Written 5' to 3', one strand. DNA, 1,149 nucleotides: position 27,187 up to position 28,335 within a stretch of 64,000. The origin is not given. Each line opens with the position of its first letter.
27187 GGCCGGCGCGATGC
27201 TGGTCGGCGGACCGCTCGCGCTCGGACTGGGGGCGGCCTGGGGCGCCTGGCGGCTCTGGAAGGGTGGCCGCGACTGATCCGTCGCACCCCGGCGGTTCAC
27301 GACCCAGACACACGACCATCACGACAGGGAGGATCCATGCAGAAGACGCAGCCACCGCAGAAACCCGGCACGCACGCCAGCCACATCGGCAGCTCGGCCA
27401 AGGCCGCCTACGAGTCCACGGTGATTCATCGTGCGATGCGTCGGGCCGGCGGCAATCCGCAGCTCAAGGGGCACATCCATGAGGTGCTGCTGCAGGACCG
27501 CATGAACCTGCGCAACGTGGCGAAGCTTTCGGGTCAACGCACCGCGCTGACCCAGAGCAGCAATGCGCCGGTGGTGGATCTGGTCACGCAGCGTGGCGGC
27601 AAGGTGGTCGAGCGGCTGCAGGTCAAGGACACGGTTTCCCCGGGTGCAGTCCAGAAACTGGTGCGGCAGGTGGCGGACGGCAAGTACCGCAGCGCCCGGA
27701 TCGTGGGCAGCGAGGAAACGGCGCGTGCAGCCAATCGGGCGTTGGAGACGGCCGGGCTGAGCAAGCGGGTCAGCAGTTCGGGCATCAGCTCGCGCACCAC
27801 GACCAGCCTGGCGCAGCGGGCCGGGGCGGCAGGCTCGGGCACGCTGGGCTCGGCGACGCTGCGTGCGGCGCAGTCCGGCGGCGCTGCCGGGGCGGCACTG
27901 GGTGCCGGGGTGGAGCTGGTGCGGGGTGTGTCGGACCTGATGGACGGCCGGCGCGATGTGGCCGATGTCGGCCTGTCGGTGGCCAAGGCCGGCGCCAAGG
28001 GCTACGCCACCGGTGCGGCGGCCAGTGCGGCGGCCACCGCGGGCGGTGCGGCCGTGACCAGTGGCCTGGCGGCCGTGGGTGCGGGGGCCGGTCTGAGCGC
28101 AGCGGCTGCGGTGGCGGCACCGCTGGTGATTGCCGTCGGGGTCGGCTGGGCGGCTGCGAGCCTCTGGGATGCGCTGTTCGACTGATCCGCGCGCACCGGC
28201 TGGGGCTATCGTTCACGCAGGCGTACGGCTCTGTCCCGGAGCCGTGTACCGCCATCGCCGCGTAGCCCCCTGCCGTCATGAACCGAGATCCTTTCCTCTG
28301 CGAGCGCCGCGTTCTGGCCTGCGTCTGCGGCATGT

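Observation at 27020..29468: Two glycine-zipper membrane proteins plus a second NE0113 CARF paralogue: candidate membrane-acting ancillary module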

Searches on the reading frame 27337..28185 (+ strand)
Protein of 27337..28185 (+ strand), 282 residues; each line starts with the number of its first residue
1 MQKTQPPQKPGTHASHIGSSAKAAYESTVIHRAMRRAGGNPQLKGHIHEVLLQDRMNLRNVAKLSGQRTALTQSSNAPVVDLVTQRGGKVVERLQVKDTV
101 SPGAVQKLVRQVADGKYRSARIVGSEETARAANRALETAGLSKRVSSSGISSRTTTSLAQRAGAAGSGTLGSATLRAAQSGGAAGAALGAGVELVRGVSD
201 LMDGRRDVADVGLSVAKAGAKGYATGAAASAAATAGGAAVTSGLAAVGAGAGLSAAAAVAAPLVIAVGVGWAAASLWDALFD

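Call 4: search_protein_families(library=pfam, max_evalue=1, proteins=[window:27337-28185:+])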
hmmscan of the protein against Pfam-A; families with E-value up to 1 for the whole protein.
window:27337-28185:+ (282 aa): 0 families

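Call 5: search_protein_families(library=ncbifam, max_evalue=1, proteins=[window:27337-28185:+])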
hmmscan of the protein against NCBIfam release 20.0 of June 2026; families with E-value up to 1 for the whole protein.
window:27337-28185:+ (282 aa): 0 families

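Call 6: search_protein_families(library=padloc, max_evalue=1, proteins=[window:27337-28185:+])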
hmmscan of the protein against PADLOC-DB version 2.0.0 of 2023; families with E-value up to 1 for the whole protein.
window:27337-28185:+ (282 aa): 3 families
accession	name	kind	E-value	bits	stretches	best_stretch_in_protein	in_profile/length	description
PDLC00446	JetA1|JetA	-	0.0077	12.9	1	91-165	310-384/505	DUF3375 domain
PDLC04785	PDC-M72B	-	0.023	12.7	1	60-114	56-110/168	-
PDLC04784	PDC-M72B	-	0.028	12.4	1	60-163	56-155/193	-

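Call 7: search_protein_families(library=phrogs, max_evalue=1, proteins=[window:27337-28185:+])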
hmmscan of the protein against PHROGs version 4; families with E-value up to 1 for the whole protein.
window:27337-28185:+ (282 aa): 1 family
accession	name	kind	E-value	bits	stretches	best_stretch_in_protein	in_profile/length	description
phrog_33960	-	unknown function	0.41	11.8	1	85-144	55-112/149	-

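Call 8: find_homologous_proteins(query=window:27337-28185:+, max_evalue=0.001)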
Query window:27337-28185:+ (282 aa): 261 proteins with E <= 0.001 among 8000 candidates; the best 120 are listed.
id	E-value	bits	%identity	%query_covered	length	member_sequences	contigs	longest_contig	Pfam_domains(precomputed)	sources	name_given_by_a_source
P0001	8.4e-160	548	99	100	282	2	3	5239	-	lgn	-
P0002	5.9e-109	381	70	100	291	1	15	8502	-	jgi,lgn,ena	jgi:hypothetical protein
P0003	1.1e-103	364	67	99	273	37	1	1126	-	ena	-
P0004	2.3e-99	350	69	93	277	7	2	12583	-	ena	-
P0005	8.3e-96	338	68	91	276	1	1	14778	-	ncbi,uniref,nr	ncbi:hypothetical protein [Caldimonas tepidiphila]|uniref:hypothetical protein n=1 Tax=Caldimonas te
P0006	1.4e-94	334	61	100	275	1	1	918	-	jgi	jgi:hypothetical protein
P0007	1.5e-93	331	66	98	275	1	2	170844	-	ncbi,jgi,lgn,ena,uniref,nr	ncbi:hypothetical protein [uncultured Azohydromonas sp.]|jgi:hypothetical protein|uniref:hypothetica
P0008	7.3e-93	329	67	72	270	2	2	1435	-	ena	-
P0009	1.4e-92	328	67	92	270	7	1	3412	-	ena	-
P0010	3.9e-91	323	65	93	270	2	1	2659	-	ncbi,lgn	-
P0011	4.7e-91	323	66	71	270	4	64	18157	-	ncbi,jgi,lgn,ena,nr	ncbi:MAG: hypothetical protein COZ20_01910 [Gallionellales bacterium CG_4_10_14_3_um_filter_54_96]|n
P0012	1.1e-90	322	66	93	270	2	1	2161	-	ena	-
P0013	1.4e-90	321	64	96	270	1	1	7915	-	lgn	-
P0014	2.4e-90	320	62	96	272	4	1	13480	-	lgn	-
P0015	3.3e-90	320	68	72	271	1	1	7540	-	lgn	-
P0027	9.1e-87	309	61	93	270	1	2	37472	-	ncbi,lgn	-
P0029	4.9e-86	306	63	92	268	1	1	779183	-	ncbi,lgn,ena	-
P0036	1.9e-85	304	59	97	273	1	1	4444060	-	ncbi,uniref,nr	ncbi:hypothetical protein Q9L42_010005 [Methylomarinum sp. Ch1-1]|uniref:Uncharacterized protein n=1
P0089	2.4e-79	284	54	93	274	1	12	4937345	-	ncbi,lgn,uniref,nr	ncbi:hypothetical protein [Methylomonas sp. DH-1]|uniref:hypothetical protein n=1 Tax=Methylomonas s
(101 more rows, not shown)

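Call 9: find_encoding_contigs(protein=P0007, flank=8000, max_places=3)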
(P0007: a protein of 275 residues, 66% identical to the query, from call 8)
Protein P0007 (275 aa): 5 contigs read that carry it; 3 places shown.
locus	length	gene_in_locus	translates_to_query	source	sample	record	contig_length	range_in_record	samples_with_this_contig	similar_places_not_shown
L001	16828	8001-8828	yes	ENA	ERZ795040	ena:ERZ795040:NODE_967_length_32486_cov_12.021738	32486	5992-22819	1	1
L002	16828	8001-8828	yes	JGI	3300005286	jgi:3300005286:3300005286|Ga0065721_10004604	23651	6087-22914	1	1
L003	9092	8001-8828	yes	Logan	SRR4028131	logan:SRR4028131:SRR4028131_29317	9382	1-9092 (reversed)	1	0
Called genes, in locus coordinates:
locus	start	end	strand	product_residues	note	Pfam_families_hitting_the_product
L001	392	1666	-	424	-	PF09623:Cas_NE0113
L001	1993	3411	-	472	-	PF09002:Card1_endonuc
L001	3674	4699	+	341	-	PF04055:Radical_SAM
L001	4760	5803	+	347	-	PF03193:RsgA_GTPase (faint), PF03308:MeaB (faint), PF05049:IIGP, PF02421:FeoB_N, PF00350:Dynamin_N (faint), PF01926:MMR_HSR1, PF05128:DUF697 (weak)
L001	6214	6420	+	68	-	PF13592:HTH_33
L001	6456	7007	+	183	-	PF13358:DDE_3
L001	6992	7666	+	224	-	PF01926:MMR_HSR1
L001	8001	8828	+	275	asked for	-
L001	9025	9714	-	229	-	-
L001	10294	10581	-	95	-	PF01609:DDE_Tnp_1, PF13359:DDE_Tnp_4 (weak), PF13586:DDE_Tnp_1_2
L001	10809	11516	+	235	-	-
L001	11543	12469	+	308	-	PF14362:DUF4407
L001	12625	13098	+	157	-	PF00436:SSB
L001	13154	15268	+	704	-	PF05970:PIF1 (faint), PF13086:AAA_11 (faint), PF13245:AAA_19, PF13604:AAA_30, PF01443:Viral_helicase1 (faint), PF13538:UvrD_C_2, PF22721:TBP-TOTE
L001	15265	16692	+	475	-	PF14559:TPR_19 (weak), PF22860:DUF7017, PF22707:S1CSD-TOTE-2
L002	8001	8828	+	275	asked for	-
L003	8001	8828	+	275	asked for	-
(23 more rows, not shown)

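Call 10: find_encoding_contigs(protein=P0036, flank=8000, max_places=3)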
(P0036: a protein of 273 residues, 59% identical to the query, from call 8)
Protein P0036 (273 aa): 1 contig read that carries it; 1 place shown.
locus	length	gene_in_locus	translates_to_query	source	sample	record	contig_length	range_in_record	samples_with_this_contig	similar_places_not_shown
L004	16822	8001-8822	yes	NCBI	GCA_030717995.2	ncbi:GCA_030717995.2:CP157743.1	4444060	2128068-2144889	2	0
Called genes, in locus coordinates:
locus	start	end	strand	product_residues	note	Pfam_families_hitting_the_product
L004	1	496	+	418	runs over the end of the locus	PF09700:Cas_Cmr3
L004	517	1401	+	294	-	PF03787:RAMPs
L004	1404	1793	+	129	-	PF09701:Cas_Cmr5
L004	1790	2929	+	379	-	PF03787:RAMPs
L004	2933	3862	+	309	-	PF27225:AF_1859_N, PF10040:CRISPR_Cas6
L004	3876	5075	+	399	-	PF23400:CARF_Card1, PF09002:Card1_endonuc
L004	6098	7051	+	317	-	PF01867:Cas_Cas1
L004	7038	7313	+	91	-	PF09827:CRISPR_Cas2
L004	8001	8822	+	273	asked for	-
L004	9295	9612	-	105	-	PF00589:Phage_integrase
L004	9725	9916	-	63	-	-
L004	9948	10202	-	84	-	-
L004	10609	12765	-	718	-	PF08497:Radical_SAM_N, PF04055:Radical_SAM, PF11842:DUF3362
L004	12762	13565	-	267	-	PF01564:Spermine_synth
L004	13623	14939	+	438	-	PF01554:MatE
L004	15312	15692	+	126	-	-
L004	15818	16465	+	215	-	PF10816:DUF2760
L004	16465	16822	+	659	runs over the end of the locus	PF00012:HSP70, PF06723:MreB_Mbl (weak)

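Call 11: find_encoding_contigs(protein=P0089, flank=8000, max_places=3)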
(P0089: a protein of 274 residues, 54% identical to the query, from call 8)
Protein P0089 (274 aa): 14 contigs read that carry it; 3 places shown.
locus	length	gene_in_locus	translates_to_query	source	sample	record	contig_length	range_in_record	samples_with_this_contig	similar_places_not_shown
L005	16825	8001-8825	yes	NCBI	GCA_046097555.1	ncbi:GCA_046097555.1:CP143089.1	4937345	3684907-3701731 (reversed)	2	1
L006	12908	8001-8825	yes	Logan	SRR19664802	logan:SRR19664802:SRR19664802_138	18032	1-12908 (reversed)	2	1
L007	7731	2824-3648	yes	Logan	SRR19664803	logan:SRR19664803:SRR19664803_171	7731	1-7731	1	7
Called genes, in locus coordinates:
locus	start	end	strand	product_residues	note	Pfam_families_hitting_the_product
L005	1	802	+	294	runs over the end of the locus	PF03787:RAMPs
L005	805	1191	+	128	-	PF09701:Cas_Cmr5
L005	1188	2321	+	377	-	PF03787:RAMPs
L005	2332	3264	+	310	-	PF27225:AF_1859_N, PF10040:CRISPR_Cas6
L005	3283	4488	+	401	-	PF23400:CARF_Card1, PF09002:Card1_endonuc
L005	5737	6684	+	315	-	PF01867:Cas_Cas1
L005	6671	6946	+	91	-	PF09827:CRISPR_Cas2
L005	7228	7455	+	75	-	-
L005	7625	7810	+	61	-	-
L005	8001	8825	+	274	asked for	-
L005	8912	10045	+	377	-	PF07719:TPR_2 (faint), PF13374:TPR_10 (faint), PF13424:TPR_12 (faint), PF14559:TPR_19 (faint)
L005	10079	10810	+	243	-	PF00106:adh_short, PF08659:KR, PF01370:Epimerase, PF13561:adh_short_C2, PF16363:GDP_Man_Dehyd (weak)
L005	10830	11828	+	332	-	PF01408:GFO_IDH_MocA, PF02894:GFO_IDH_MocA_C, PF22725:GFO_IDH_MocA_C3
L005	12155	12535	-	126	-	-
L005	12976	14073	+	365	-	PF05598:DUF772, PF01609:DDE_Tnp_1, PF13751:DDE_Tnp_1_6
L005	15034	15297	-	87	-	PF11390:FdsD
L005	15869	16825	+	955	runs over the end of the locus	PF13510:Fer2_4, PF10588:NADH-G_4Fe-4S_3, PF12838:Fer4_7, PF04879:Molybdop_Fe4S4, PF00384:Molybdopterin, PF01568:Molydop_binding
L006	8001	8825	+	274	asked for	-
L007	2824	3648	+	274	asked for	-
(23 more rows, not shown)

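Call 18: find_related_loci(query=A1, collection=genome_contigs, flank=10000)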
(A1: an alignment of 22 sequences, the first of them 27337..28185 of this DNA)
Query A1 (282 aa) in genome_contigs; peptide patterns used: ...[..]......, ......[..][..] (x = any residue, [..] = any of these).
599 stretches matched a pattern (row limit reached: there are more); 21 encode a relative of the query (tblastn E <= 1e-3); 21 distinct loci.
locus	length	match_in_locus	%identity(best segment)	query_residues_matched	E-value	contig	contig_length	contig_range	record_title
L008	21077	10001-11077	63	22-281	5e-83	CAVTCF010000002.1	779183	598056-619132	MAG: uncultured beta proteobacterium isolate MFD01188.bin.1.7 genome assembly, contig: contig_16336, whole genome shotgu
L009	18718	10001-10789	55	18-282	6e-79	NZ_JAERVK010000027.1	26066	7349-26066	Candidatus Methylomicrobium oryzae strain RS1 NODE_27_length_26066_cov_112.621276, whole genome shotgun sequence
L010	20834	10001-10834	65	2-282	2e-77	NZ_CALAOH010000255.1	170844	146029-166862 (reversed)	MAG: uncultured Azohydromonas sp. isolate SRR4028131_bin.25_CONCOCT_v1.1_MAG ERZ795039.205, whole genome shotgun sequenc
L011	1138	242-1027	57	21-282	6e-81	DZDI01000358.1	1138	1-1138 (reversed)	MAG TPA_asm: Phycisphaera mikurensis isolate SulCav_PC08_64_54_21 SulCav_PC08-64_145636_length_1138_cov_3.543860, whole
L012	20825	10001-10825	52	9-282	1e-73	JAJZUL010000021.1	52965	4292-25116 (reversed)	MAG: Proteobacteria bacterium isolate SKS4.bin33 NODE_959_length_52965_cov_2.872781, whole genome shotgun sequence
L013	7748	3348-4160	56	12-282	2e-73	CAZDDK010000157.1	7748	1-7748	MAG TPA_asm: uncultured Rhodoferax sp. isolate SRP286056_co3_98 genome assembly, contig: NODE_12328_length_7748_cov_6.77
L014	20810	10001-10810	57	13-282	9e-72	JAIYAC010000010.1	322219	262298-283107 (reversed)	MAG: Neisseriaceae bacterium isolate D8_MAG_00072 pond_D8_MAG_00072_000000000020, whole genome shotgun sequence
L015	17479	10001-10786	57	21-282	2e-71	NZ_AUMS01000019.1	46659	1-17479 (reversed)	Chitinilyticum aquatile DSM 21506 H559DRAFT_scaffold00016.16_C, whole genome shotgun sequence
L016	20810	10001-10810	57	13-282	7e-71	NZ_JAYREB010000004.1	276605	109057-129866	MAG: Azonexus sp. isolate SH_SHASGE2bin.19 NODE_34_length_276605_cov_18.482523, whole genome shotgun sequence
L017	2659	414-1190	65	22-282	9e-67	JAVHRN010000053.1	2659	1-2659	MAG: Gallionella sp. isolate WB01no16_51_36 NODE_25628_length_2659_cov_21.817972, whole genome shotgun sequence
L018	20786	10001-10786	55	21-282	5e-66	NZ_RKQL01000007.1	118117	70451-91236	Tibeticola sediminis strain DSM 101684 Ga0244725_107, whole genome shotgun sequence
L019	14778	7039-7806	68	25-282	1e-65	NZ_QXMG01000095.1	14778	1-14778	Caldimonas tepidiphila strain YIM 730274 contig095, whole genome shotgun sequence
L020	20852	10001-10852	55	1-282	2e-65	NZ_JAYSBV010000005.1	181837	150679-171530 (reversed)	MAG: Zoogloea sp. isolate XM6_XAHMGE1bin.30 NODE_56_length_181837_cov_4.712520, whole genome shotgun sequence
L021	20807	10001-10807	58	14-282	4e-64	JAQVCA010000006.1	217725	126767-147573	MAG: Comamonas sp. isolate STD2_78 NODE_96_length_217725_cov_39.139942_Sandtown_D2, whole genome shotgun sequence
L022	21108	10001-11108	61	20-282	3e-62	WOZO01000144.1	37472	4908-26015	MAG: Sideroxydans sp. isolate WOFB26 NODE_407_length_37472_cov_8.327151, whole genome shotgun sequence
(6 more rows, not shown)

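Call 21: predict_structure(alignment_id=A1)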
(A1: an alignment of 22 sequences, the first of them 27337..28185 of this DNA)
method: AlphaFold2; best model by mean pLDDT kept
length: 282 residues; sequences in the alignment: 22
mean_pLDDT: 55.8   pTM: 0.40
mean pLDDT of the five models: 55.8, 55.7, 50.3, 47.3, 41.6
residues with pLDDT >= 90: 0; 70-90: 18; 50-70: 185; < 50: 79
segments of 3 or more residues with pLDDT < 50: 2-21, 74-77, 98-100, 147-149, 162-174, 236-262
pLDDT, mean of each block of 10 residues (from residue 1): 44 38 62 62 65 70 66 53 65 56 66 63 58 71 53 54 41 51 53 58 62 60 58 49 38 41 51 58 57
secondary structure, 60 per line:
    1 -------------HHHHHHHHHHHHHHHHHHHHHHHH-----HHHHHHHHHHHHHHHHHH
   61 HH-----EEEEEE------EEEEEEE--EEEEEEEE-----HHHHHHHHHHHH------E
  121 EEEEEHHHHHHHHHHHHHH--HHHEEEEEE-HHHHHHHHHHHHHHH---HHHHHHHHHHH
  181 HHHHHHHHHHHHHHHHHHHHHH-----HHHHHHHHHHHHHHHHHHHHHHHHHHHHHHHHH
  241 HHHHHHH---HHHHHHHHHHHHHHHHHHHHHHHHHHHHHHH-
elements in order: H14-37 H43-62 E68-73 E80-86 E89-96 H102-113 E120-125 H126-139 E145-150 H152-166 H170-202 H208-247 H251-281

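Call 22: search_protein_representatives(alignment_id=A1)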
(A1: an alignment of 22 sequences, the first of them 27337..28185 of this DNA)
Query: 22 sequences, 274 profile positions. Proteins with E-value up to 0.001 (for the whole library): 347; up to 1e-10: 262; up to 1e-30: 131. The best 150 are listed.
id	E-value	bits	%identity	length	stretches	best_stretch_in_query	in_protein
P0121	7.1e-116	402.8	-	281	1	4-274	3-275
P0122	5.9e-88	311.2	-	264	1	16-273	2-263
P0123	3.9e-81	288.8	-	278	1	5-265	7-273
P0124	1.2e-79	283.9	-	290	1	8-274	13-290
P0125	8.9e-76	271.3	-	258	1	24-179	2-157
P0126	5.2e-69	249.0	-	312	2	1-232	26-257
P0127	1.1e-68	247.9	-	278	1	8-274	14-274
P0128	5.5e-68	245.7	-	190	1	92-274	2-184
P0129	2.2e-66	240.5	-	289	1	1-274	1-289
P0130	9.3e-65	235.1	-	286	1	10-273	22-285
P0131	1.6e-63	231.0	-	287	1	9-272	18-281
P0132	4.9e-63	229.5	-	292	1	1-268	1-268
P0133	5.3e-63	229.4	-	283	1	5-274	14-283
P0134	8.8e-63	228.6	-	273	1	5-274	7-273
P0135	2.0e-58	214.4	-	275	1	5-274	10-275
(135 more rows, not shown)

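Call 25: search_protein_families(library=pfam, alignment_id=A2, max_evalue=0.01)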
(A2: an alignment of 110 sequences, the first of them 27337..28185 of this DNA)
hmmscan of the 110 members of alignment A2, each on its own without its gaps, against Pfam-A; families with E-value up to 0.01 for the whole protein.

A. member 1, window:27337-28185:+ (282 aa): 0 families

B. families by the number of members that match (of 110 scanned): 8 families
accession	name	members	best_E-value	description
PF13488.11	Gly-zipper_Omp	5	5e-05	Glycine zipper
PF23750.1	RsgI_M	2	0.002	Anti-sigma factor RsgI-like central domain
PF01555.25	N6_N4_Mtase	1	9.3e-15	DNA methylase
PF01442.23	Apolipoprotein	1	5.8e-05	Apolipoprotein A1/A4/E domain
PF21724.2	DUF6861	1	9.4e-05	Family of unknown function (DUF6861)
PF00411.24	Ribosomal_S11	1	0.0022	Ribosomal protein S11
PF18495.6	VbhA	1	0.0078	Antitoxin VbhA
PF13441.11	Gly-zipper_YMGG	1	0.0091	YMGG-like Gly-zipper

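Call 26: search_solved_structures(query=A2, max_evalue=10, show_alignments=2)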
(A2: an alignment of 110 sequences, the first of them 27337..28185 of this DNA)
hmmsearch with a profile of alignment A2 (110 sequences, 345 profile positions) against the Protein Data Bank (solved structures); distinct sequences matched with E-value up to 10: 28.
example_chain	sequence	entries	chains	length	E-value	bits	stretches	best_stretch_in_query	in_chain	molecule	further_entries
4omt_A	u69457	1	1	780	0.00074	22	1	187-325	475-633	6-phosphofructokinase, muscle type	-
3o8l_A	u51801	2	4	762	0.0008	21.9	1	187-325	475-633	6-phosphofructokinase, muscle type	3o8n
9r2b_B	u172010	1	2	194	0.041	16.2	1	156-202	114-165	de novo-designed alpha-helical barrel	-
1uim_A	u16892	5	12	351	0.27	13.5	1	235-310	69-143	Threonine Synthase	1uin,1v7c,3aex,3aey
1gku_B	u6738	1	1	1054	0.88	11.9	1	237-265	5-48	REVERSE GYRASE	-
7nmq_A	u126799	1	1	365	1.2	11.5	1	232-329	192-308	Hemolysin BL lytic component L1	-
7kl9_E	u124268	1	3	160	1.9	10.8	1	148-255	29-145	CTC-445.2 inhibitor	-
9oys_A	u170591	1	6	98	2.1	10.6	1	262-293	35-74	Coiled-coil-helix-coiled-coil-helix domain-containing protein 10, mitochondrial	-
9mh1_I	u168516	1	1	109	2.2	10.6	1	227-275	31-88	Photosystem I reaction center subunit VIII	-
8hcr_H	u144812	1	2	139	2.2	10.5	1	237-293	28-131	Cytochrome c oxidase polypeptide 4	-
9mgz_I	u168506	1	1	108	2.7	10.3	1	227-275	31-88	Photosystem I reaction center subunit VIII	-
4v7h_BF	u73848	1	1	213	3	10.1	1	239-285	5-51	60S ribosomal protein L7(A)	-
1yce_A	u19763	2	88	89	4.3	9.6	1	257-303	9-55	subunit c | ATP SYNTHASE SUBUNIT C, SODIUM ION SPECIFIC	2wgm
8ptl_A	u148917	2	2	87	4.6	9.5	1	239-271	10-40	Paired mesoderm homeobox protein 2B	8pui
3j8h_A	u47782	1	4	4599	4.7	9.5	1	224-292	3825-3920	Ryanodine receptor 1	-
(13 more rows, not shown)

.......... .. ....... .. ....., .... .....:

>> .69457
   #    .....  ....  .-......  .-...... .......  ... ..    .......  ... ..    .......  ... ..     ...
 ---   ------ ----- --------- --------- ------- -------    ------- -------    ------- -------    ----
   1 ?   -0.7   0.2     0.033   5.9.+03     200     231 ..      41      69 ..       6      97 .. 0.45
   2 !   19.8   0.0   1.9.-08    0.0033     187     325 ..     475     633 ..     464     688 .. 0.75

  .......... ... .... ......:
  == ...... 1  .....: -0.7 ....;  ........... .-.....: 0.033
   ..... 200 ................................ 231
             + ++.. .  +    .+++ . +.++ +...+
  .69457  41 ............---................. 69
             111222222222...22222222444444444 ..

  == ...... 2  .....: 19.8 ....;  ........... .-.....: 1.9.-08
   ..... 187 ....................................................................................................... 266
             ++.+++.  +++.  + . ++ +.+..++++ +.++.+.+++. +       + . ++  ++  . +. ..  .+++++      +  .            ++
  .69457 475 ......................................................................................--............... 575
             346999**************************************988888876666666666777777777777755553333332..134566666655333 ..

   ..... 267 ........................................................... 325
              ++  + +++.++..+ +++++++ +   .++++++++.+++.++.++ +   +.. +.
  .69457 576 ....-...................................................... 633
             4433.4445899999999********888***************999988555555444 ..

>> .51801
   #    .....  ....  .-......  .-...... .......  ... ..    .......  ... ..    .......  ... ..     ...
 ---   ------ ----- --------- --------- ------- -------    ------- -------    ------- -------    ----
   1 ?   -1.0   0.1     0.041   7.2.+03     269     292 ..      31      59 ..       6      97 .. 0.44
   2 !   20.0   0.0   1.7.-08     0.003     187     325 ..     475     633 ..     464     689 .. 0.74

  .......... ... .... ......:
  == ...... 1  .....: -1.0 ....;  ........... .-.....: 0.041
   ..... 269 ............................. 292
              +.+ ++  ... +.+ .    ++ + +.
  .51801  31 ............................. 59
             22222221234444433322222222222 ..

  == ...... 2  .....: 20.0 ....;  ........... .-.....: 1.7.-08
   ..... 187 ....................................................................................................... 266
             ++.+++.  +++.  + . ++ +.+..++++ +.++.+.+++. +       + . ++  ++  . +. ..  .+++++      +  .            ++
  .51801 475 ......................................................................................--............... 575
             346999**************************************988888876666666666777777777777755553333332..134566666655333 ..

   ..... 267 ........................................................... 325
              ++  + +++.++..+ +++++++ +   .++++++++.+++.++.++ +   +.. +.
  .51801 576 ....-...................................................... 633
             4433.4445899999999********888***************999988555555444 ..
